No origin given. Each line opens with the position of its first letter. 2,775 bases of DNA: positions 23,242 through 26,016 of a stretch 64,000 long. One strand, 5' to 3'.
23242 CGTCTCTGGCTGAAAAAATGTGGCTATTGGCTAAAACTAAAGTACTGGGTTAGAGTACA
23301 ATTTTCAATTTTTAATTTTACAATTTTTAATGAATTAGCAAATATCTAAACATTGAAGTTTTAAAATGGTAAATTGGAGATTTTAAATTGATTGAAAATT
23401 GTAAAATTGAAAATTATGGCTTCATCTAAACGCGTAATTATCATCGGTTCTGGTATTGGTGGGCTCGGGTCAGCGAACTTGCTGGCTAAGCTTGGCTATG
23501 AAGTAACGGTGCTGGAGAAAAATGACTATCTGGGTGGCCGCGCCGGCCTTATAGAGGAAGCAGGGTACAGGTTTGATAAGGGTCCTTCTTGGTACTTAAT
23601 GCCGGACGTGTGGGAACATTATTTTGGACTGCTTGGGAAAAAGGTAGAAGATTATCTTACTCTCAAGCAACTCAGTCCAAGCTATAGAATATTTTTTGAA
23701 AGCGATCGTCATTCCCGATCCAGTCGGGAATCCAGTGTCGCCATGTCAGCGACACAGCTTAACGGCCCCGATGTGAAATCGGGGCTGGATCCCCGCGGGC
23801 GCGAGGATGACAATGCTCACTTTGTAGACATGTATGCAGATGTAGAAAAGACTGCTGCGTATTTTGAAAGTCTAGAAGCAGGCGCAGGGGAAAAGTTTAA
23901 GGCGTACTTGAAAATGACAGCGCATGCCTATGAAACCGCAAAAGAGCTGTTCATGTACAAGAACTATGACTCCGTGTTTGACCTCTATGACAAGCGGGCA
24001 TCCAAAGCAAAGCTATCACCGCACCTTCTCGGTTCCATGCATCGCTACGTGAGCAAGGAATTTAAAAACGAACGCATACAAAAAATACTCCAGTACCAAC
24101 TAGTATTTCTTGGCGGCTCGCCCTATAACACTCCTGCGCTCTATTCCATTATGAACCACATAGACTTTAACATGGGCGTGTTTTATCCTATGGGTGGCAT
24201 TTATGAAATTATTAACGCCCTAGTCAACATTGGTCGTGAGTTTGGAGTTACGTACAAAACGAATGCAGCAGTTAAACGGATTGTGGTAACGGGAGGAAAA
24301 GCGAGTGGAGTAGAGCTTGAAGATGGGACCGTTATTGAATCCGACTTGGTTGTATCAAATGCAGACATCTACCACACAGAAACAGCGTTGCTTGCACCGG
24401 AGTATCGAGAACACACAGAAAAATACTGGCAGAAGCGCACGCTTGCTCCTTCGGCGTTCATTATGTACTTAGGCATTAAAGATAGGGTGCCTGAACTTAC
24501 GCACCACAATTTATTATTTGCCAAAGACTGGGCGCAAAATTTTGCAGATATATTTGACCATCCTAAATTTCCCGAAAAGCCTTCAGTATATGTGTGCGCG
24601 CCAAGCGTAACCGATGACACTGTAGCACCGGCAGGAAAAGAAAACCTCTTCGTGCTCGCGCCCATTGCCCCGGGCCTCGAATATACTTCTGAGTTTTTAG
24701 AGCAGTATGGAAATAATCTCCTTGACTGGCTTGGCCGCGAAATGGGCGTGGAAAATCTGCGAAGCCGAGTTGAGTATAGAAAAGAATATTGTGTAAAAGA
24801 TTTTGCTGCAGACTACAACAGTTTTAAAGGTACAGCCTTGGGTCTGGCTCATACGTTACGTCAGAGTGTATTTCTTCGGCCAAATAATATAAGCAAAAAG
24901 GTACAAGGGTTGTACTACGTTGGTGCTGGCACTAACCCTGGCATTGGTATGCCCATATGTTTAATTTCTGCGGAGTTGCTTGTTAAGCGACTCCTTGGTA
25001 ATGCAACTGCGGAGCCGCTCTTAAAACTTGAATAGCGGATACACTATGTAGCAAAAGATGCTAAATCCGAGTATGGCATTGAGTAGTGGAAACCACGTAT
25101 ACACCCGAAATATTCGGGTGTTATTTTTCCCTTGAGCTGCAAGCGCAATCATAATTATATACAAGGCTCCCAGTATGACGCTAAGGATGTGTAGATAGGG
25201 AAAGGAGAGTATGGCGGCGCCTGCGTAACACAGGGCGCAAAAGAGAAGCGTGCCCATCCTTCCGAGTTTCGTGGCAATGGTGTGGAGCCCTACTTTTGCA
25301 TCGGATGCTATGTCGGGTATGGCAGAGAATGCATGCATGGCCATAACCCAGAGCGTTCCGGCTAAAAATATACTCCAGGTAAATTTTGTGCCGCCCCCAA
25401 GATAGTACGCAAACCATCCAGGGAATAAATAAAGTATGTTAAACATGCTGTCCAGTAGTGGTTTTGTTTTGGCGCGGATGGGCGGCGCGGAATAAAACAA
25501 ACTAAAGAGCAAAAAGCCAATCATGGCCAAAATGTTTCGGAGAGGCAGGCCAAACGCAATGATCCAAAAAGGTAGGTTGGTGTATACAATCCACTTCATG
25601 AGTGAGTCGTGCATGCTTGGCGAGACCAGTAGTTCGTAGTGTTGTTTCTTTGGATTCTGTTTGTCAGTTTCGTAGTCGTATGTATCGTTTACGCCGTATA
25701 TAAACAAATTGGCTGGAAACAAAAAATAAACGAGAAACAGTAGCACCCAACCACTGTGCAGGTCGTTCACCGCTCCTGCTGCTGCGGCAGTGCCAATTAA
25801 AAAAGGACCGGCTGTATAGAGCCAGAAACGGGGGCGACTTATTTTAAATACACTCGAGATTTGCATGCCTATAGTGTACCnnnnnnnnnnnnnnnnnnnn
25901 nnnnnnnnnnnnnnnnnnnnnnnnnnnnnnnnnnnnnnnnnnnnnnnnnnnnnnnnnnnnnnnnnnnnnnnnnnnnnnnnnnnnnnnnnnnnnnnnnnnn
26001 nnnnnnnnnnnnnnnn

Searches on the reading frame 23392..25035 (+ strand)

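Call 54: search_protein_families(library=pfam, proteins=[window:23392-25035:+], max_evalue=0.00001)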
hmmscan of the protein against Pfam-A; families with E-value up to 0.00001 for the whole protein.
window:23392-25035:+ (547 aa): 5 families
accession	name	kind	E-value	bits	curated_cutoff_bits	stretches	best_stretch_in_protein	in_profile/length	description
PF01593.30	Amino_oxidase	-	1.2e-26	94.4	19.8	1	22-529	1-437/443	Flavin containing amine oxidoreductase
PF13450.12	NAD_binding_8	-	7.4e-15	55.4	21.9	1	17-74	1-62/68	NAD(P)-binding Rossmann-like domain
PF01266.30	DAO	-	6e-11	42.9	27.9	1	14-49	1-37/353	FAD dependent oxidoreductase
PF07992.20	Pyr_redox_2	-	1.6e-08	34.8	26.1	0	14-49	2-38/291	Pyridine nucleotide-disulphide oxidoreductase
PF00070.33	Pyr_redox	-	1.1e-06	29.4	22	0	14-48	1-35/82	Pyridine nucleotide-disulphide oxidoreductase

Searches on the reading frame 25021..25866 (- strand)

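Call 54: search_protein_families(library=pfam, proteins=[window:25021-25866:-], max_evalue=0.00001)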
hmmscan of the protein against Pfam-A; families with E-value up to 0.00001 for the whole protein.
window:25021-25866:- (281 aa): 1 family
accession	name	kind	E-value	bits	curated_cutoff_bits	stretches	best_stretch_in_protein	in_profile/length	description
PF01040.23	UbiA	-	2e-20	73.6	34.2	1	21-243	4-231/250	UbiA prenyltransferase family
